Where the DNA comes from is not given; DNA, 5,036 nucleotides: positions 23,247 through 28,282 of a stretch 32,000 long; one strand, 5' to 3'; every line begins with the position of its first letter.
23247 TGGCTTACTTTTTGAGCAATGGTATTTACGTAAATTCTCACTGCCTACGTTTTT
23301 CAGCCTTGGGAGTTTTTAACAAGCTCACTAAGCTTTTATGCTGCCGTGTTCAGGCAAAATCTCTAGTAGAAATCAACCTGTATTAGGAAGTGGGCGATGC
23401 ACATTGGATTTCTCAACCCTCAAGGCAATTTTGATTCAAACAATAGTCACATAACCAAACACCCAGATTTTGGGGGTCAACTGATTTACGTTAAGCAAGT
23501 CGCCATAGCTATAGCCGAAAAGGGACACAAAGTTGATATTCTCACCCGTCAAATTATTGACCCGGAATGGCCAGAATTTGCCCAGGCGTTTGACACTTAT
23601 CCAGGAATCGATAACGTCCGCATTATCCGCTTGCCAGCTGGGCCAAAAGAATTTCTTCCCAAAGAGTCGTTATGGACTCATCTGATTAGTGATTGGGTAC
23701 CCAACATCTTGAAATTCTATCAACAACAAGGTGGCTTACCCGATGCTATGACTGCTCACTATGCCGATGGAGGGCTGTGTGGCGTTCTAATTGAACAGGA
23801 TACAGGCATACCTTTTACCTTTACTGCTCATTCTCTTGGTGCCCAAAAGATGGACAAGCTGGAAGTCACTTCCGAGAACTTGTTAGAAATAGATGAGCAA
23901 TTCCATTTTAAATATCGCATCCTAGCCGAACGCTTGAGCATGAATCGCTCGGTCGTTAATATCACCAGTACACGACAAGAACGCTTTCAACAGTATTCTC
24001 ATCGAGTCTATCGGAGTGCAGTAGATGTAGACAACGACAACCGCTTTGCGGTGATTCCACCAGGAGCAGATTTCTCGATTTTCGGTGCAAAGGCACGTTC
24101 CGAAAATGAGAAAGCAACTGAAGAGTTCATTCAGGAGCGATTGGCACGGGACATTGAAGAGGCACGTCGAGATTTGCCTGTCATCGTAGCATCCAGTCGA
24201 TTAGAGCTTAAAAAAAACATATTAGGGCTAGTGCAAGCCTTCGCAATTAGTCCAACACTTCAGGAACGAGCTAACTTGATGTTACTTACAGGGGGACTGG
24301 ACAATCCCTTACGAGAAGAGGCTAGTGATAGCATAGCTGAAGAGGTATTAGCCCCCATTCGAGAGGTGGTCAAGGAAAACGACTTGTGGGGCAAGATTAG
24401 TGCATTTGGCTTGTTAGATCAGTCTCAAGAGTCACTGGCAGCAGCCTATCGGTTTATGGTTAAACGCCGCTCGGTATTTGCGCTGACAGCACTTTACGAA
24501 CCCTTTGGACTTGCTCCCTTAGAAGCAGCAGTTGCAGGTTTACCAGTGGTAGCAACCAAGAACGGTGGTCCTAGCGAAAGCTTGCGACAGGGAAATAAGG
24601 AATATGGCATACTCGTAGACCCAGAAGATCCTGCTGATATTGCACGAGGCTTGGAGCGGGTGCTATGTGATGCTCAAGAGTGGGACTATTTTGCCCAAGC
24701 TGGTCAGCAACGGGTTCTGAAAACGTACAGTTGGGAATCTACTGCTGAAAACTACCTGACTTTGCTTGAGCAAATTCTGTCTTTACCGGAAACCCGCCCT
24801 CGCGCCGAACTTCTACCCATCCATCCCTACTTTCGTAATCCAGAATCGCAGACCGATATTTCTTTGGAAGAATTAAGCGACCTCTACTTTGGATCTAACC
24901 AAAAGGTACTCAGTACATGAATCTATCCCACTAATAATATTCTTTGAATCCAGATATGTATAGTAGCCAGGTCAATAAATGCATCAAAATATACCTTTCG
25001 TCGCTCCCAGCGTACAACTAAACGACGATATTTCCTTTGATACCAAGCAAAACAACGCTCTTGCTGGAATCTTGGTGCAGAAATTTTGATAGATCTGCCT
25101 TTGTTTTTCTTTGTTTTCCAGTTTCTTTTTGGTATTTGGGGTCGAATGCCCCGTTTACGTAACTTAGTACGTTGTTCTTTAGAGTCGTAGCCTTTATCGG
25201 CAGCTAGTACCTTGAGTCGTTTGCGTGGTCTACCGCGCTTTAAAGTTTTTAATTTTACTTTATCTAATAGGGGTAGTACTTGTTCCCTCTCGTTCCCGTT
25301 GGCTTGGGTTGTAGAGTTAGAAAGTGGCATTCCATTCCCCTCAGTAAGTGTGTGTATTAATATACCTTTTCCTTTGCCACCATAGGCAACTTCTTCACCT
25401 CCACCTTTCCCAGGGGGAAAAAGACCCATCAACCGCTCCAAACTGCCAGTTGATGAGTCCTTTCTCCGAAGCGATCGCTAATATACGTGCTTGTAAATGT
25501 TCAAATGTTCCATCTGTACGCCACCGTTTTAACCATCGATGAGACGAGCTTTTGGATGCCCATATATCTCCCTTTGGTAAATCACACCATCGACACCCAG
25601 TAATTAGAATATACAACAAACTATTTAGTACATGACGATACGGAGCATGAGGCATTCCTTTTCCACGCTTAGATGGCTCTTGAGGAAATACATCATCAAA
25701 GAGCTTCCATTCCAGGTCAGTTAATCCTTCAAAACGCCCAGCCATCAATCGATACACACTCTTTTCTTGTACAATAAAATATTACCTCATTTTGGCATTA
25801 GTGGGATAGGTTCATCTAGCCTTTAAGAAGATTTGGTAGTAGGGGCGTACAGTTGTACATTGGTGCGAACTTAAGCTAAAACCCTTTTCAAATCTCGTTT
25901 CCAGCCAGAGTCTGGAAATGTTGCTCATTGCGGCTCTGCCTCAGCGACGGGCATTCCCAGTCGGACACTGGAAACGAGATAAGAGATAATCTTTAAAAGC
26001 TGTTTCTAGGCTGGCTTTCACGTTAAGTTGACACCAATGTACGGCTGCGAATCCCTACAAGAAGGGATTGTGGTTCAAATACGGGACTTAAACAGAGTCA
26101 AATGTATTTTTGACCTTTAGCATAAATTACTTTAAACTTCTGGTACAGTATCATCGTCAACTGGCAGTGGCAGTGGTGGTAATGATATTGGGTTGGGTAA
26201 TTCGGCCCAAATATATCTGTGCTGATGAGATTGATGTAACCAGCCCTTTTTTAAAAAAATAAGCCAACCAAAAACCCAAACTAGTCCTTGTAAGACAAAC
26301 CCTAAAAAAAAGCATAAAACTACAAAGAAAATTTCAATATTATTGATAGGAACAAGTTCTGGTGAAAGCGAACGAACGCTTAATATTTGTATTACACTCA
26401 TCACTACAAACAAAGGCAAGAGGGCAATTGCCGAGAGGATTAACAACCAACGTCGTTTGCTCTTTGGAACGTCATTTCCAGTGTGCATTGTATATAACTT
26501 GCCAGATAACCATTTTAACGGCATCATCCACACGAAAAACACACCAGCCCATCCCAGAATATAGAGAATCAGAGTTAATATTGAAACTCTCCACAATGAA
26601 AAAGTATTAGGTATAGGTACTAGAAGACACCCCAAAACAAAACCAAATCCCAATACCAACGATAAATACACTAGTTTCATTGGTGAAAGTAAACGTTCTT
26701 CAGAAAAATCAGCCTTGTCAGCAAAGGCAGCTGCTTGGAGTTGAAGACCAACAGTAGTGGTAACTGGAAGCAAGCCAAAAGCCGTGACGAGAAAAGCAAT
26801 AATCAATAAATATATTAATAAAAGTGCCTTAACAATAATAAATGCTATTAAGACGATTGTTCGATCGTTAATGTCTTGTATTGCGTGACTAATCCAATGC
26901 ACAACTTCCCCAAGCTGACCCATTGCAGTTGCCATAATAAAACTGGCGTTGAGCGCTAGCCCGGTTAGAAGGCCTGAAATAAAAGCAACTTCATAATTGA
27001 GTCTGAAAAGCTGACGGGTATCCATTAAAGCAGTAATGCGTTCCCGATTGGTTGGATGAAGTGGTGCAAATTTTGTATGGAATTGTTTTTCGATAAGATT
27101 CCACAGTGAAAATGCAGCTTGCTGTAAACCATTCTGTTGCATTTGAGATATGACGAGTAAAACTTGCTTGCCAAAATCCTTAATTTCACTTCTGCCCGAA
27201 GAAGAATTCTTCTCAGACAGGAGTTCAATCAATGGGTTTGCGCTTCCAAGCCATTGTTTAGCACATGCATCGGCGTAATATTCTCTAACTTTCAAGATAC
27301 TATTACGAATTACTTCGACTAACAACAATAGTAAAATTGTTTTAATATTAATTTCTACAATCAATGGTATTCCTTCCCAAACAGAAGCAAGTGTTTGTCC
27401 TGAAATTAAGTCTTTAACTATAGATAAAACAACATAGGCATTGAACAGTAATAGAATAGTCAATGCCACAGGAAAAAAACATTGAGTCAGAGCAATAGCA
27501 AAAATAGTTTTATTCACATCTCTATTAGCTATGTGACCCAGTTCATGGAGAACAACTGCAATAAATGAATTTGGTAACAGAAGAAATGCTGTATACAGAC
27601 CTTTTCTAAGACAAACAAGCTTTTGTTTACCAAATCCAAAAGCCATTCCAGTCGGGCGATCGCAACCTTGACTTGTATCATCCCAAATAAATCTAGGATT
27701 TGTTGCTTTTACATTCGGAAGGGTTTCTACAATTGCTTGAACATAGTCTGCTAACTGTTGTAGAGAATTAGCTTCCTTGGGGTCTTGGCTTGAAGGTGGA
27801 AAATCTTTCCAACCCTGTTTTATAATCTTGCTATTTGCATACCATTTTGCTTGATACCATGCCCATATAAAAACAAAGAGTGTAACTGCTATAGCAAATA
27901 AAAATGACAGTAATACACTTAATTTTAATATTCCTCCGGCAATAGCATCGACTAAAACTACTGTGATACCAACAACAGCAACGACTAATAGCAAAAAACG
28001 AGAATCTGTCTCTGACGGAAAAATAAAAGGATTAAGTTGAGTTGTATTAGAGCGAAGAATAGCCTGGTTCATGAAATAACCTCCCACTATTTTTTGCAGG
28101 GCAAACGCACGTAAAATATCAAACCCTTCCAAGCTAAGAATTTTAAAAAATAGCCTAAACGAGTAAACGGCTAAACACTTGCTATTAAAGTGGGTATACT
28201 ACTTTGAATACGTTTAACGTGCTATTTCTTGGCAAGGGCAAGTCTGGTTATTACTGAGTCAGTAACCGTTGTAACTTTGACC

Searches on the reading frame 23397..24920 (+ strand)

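Call 22: search_protein_families(library=pfam, proteins=[window:23397-24920:+], max_evalue=0.01)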
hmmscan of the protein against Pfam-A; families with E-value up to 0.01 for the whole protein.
window:23397-24920:+ (507 aa): 7 families
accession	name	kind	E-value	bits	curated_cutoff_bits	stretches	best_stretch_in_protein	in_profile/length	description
PF00534.26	Glycos_transf_1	-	2e-21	76.7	26.4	1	251-438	6-171/172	Glycosyl transferases group 1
PF13692.12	Glyco_trans_1_4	-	8.5e-15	55.7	27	1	261-425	2-142/142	Glycosyl transferases group 1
PF00862.26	GT-B_Sucrose_synth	-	7.2e-12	45.2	23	1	8-237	21-276/290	Sucrose synthase first GT-B domain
PF13579.12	Glyco_trans_4_4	-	1e-08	36.1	29.7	1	26-196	1-139/158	Glycosyl transferase 4-like domain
PF13439.12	Glyco_transf_4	-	2.6e-07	31.3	28.5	1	26-225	2-167/170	Glycosyltransferase Family 4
PF20706.3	GT4-conflict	-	7.3e-07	28.9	26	1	355-451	279-383/385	Family 4 Glycosyltransferase in conflict systems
PF13524.12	Glyco_trans_1_2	-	1.3e-05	25.6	25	1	374-454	67-143/144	Glycosyl transferase-like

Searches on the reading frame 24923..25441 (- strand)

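Call 22: search_protein_families(library=pfam, proteins=[window:24923-25441:-], max_evalue=0.01)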
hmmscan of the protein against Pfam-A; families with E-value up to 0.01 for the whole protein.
window:24923-25441:- (172 aa): 3 families
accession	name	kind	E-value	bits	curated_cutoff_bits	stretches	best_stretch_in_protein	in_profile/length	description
PF01609.27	DDE_Tnp_1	-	7.4e-14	52.4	23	1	21-148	29-184/200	Transposase DDE domain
PF13586.12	DDE_Tnp_1_2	-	9.3e-09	36.1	29.2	1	79-165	1-85/86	Transposase DDE domain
PF13359.12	DDE_Tnp_4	-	0.0046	17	24.8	1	74-146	74-139/158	DDE superfamily endonuclease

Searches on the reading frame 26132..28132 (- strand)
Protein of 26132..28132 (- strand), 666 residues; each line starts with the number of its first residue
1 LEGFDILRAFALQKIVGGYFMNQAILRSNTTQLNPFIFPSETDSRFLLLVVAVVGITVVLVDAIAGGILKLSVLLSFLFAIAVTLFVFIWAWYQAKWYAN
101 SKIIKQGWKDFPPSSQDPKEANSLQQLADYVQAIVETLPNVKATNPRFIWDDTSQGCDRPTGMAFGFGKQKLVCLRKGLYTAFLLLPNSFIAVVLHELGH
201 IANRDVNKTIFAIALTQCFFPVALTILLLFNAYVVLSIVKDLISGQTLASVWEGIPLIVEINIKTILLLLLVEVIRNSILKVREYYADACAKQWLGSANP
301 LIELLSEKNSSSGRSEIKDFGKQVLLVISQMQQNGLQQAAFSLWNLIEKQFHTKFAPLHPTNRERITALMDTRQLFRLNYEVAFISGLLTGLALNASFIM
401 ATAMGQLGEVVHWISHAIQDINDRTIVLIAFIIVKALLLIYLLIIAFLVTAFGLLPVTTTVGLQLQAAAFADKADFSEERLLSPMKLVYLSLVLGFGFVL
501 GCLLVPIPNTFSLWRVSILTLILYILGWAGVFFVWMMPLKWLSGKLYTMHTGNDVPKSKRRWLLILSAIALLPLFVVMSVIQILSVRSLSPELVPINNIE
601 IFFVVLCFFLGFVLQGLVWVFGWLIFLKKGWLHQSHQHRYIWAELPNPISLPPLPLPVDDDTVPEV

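Call 22: search_protein_families(library=pfam, proteins=[window:26132-28132:-], max_evalue=0.01)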
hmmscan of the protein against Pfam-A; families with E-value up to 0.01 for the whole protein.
window:26132-28132:- (666 aa): 1 family
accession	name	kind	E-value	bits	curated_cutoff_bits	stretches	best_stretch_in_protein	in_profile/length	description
PF01435.24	Peptidase_M48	-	1.8e-08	34.9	20.3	1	163-371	39-184/186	Peptidase family M48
